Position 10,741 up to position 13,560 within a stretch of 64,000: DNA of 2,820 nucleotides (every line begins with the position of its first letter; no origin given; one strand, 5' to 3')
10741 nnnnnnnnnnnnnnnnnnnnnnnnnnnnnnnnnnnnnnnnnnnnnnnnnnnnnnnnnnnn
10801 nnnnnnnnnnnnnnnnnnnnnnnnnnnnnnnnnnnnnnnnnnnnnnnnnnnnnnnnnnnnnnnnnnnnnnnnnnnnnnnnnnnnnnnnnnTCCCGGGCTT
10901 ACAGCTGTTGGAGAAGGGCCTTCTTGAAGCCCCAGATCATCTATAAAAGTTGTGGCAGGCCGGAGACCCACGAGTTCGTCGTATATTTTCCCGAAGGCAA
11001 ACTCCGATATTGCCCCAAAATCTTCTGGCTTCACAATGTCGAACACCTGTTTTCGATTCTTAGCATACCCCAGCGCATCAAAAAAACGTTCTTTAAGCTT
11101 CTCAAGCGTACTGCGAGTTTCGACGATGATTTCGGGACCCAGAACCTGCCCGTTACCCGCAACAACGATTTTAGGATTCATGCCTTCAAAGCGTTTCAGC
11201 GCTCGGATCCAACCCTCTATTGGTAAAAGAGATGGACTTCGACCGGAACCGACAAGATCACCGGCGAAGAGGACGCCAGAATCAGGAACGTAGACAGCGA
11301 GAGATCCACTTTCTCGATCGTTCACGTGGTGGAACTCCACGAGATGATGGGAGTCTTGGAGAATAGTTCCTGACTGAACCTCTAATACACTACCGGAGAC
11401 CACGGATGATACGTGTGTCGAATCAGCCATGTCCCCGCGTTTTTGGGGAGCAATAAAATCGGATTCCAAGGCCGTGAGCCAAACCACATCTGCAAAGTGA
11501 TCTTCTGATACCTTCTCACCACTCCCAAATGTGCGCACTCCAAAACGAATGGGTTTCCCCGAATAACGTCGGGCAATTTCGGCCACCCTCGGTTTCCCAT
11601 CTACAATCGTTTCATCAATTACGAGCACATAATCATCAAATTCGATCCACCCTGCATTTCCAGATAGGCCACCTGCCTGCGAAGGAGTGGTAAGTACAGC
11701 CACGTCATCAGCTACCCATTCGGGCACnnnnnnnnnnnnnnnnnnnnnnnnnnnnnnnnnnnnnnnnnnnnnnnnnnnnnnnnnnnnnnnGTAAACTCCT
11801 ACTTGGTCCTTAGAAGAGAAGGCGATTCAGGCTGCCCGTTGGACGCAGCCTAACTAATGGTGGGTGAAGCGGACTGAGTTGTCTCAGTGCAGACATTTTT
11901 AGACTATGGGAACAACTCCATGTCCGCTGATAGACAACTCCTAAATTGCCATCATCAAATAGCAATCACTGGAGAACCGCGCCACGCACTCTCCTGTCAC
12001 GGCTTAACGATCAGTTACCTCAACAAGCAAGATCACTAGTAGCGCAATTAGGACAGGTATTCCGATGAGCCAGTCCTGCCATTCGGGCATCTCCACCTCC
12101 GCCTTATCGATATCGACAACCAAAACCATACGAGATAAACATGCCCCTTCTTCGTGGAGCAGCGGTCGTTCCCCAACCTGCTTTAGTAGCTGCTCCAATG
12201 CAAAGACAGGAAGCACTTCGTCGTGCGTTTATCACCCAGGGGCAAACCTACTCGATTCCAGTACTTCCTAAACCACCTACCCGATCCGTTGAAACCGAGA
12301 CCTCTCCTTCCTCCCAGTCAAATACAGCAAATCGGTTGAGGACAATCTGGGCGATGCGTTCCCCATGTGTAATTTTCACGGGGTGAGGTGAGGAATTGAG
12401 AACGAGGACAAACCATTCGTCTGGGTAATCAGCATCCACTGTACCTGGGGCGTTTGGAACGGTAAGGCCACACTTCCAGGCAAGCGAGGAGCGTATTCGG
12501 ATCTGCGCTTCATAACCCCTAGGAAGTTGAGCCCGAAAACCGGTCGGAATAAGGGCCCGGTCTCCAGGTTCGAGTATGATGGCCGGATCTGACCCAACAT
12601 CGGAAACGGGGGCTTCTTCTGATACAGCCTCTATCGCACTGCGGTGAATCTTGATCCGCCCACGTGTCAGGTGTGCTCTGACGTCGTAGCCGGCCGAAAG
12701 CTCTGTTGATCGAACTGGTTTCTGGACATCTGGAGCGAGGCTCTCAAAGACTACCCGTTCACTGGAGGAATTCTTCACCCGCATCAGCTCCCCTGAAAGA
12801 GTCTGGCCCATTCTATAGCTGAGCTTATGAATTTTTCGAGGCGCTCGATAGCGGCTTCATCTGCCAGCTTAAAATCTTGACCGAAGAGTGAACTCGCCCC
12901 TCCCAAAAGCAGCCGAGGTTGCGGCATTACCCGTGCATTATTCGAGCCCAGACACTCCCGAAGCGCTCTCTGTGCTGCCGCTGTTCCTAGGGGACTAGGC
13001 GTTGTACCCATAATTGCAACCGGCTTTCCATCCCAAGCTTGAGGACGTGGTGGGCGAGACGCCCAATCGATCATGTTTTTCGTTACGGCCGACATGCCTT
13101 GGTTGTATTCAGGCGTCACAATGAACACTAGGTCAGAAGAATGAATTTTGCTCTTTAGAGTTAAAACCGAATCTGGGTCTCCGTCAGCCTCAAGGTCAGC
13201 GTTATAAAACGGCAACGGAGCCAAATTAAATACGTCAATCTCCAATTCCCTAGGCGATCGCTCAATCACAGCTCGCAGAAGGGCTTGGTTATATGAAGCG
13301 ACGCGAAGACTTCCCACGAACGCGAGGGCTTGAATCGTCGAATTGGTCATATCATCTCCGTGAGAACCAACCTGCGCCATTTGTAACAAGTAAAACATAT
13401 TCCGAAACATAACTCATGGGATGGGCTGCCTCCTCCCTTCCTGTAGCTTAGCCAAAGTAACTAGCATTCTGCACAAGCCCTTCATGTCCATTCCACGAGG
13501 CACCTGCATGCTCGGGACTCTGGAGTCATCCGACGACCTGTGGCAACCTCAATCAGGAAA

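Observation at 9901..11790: Exported fusion of a metal-motif-degenerate MBL-like domain to an NAD-dependent D-2-hydroxyacid dehydrogenase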

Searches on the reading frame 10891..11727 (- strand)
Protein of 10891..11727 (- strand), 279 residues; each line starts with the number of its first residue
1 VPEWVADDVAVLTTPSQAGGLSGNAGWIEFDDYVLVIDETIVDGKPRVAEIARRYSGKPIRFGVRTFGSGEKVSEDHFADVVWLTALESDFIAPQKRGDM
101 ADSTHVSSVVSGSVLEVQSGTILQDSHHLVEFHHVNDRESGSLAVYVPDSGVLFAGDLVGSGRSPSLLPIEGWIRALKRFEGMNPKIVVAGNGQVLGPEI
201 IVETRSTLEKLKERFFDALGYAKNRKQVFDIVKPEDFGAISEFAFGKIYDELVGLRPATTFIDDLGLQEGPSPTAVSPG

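Call 35: predict_structure(alignment_id=A2)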
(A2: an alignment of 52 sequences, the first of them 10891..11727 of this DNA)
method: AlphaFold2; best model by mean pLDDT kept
length: 279 residues; sequences in the alignment: 52
mean_pLDDT: 85.9   pTM: 0.84
mean pLDDT of the five models: 85.9, 84.5, 83.5, 83.5, 83.1
residues with pLDDT >= 90: 164; 70-90: 69; 50-70: 33; < 50: 13
segments of 3 or more residues with pLDDT < 50: 94-100, 105-109
pLDDT, mean of each block of 10 residues (from residue 1): 96 84 94 94 84 96 88 73 82 48 49 85 97 84 94 94 76 95 98 94 96 96 96 90 91 80 74 73
secondary structure, 60 per line:
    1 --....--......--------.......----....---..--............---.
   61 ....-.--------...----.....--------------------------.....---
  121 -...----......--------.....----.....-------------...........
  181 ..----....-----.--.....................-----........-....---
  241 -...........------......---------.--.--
elements in order: E3-6 E9-14 E23-29 E34-37 H47-56 E60-64 E82-86 E113-117 E122-124 E129-134 E143-147 E152-156 H170-182 E187-190 H199-219 H225-232 H234-237 H242-252 H259-264

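Call 37: fold_search(model_id=the predicted structure, library=pdb)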
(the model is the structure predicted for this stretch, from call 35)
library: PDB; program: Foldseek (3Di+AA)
matches with E <= 10: 810; with E <= 0.001: 543
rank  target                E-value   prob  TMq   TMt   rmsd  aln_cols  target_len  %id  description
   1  4ad9_B                2.2e-12  1.00  0.62  0.61   7.0       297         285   12  Crystal structure of human LACTB2. (released 2012-02-01)
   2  8d2z_A                2.4e-12  1.00  0.62  0.58   8.4       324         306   19  Crystal Structure of a Metallo-beta-lactamase superfamily protein from Burkholderia cenocepacia (released 2023-07-05)
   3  4ad9_E                3.7e-12  1.00  0.61  0.61   7.2       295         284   12  Crystal structure of human LACTB2. (released 2012-02-01)
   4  4ad9_A                9.7e-12  1.00  0.61  0.59   6.0       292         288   11  Crystal structure of human LACTB2. (released 2012-02-01)
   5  8d2z_B                1.4e-11  1.00  0.64  0.59   8.0       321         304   19  Crystal Structure of a Metallo-beta-lactamase superfamily protein from Burkholderia cenocepacia (released 2023-07-05)
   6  4ad9_C                1.5e-11  1.00  0.61  0.60   6.1       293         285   11  Crystal structure of human LACTB2. (released 2012-02-01)
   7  5n55_B                1.7e-11  1.00  0.58  0.68   4.6       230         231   19  mono-Zinc VIM-5 metallo-beta-lactamase in complex with (1-chloro-4-hydroxyisoquinoline-3-carbonyl)-L-tryptophan (Compo (released 2017-05-17)
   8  4uwo                  1.9e-11  1.00  0.57  0.67   4.7       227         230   17  Native di-zinc VIM-26. Leu224 in VIM-26 from Klebsiella pneumoniae has implications for drug binding. (released 2015-02-04)
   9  5ls3_A                1.9e-11  1.00  0.55  0.63   6.4       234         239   18  Crystal structure of metallo-beta-lactamase SPM-1 with Y58C mutation (released 2017-03-15)
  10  5n5g                  2.5e-11  1.00  0.55  0.64   4.6       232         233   18  Crystal structure of di-zinc metallo-beta-lactamase VIM-1 (released 2018-03-07)
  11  6uxu_A                2.9e-11  1.00  0.63  0.59   6.3       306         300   19  X-ray Crystal Structure of Chlorothalonil Dehalogenase: Analyzing the Catalytic Mechanism of Hydrolytic Dehalogenation (released 2020-05-13)
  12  9cv1                  3.1e-11  1.00  0.55  0.64   4.9       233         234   17  Crystal structure of the metallo-beta-lactamase VIM-15 with L-captopril (released 2025-07-02)
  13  9cv2                  3.4e-11  1.00  0.54  0.63   4.9       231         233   17  Crystal structure of the metallo-beta-lactamase VIM-20 with D-captopril (released 2025-07-09)
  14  5lsc_A                3.4e-11  1.00  0.52  0.60   6.2       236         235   16  The structure of the metallo-beta-lactamase VIM-2 in complex with a triazolylthioacetamide inhibitor (released 2016-11-09)
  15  5n5h                  3.7e-11  1.00  0.57  0.66   4.9       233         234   16  Crystal structure of metallo-beta-lactamase VIM-1 in complex with ML302F inhibitor (released 2018-03-07)
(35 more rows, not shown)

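Call 53: search_protein_representatives(protein=window:10891-11727:-)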
Query: 279 residues. Proteins with E-value up to 0.001 (for the whole library): 289; up to 1e-10: 14; up to 1e-30: 3. The best 150 are listed.
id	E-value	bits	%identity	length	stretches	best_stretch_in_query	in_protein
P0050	4.2e-64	233.1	44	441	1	2-279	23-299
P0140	2.2e-48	181.6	92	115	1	1-91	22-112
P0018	4.2e-33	131.5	36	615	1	4-279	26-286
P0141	1.0e-27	113.8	40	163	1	72-218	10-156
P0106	3.8e-16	75.9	29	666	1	5-279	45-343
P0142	1.7e-14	70.4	33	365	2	115-236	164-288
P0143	1.9e-14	70.3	45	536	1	118-213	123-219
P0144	2.4e-14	69.9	28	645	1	11-274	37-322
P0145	1.1e-13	67.8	36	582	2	139-279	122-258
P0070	8.1e-12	61.6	32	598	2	138-279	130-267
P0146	8.3e-12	61.6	40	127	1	31-132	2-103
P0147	1.6e-11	60.7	31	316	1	18-220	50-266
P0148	8.5e-11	58.3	33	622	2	125-279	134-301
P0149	8.7e-11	58.3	28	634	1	18-274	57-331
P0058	2.1e-10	57.0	30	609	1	22-276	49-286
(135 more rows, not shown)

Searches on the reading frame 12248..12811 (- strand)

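Call 43: search_protein_families(library=pfam, proteins=[window:12248-12811:-], max_evalue=0.00001)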
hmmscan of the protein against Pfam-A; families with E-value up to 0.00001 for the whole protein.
window:12248-12811:- (187 aa): 2 families
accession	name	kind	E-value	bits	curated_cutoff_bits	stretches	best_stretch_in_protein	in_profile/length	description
PF00692.24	dUTPase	-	1.5e-16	60.8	22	1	71-184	17-128/129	dUTPase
PF22769.1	DCD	-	1.9e-15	57.7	27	1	39-160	28-152/153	dCTP deaminase-like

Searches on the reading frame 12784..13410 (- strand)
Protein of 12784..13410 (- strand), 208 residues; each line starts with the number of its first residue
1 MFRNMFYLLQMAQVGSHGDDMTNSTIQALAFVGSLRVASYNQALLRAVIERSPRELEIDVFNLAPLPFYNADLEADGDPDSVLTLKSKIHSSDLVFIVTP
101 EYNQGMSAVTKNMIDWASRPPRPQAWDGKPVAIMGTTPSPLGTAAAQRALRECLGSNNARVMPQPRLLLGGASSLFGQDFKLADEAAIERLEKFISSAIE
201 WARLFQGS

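Call 43: search_protein_families(library=pfam, proteins=[window:12784-13410:-], max_evalue=0.00001)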
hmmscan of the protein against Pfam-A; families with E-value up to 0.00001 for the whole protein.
window:12784-13410:- (208 aa): 1 family
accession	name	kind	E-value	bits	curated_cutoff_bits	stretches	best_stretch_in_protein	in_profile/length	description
PF03358.20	FMN_red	-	1.1e-35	122.9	24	1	28-170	3-148/152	NADPH-dependent FMN reductase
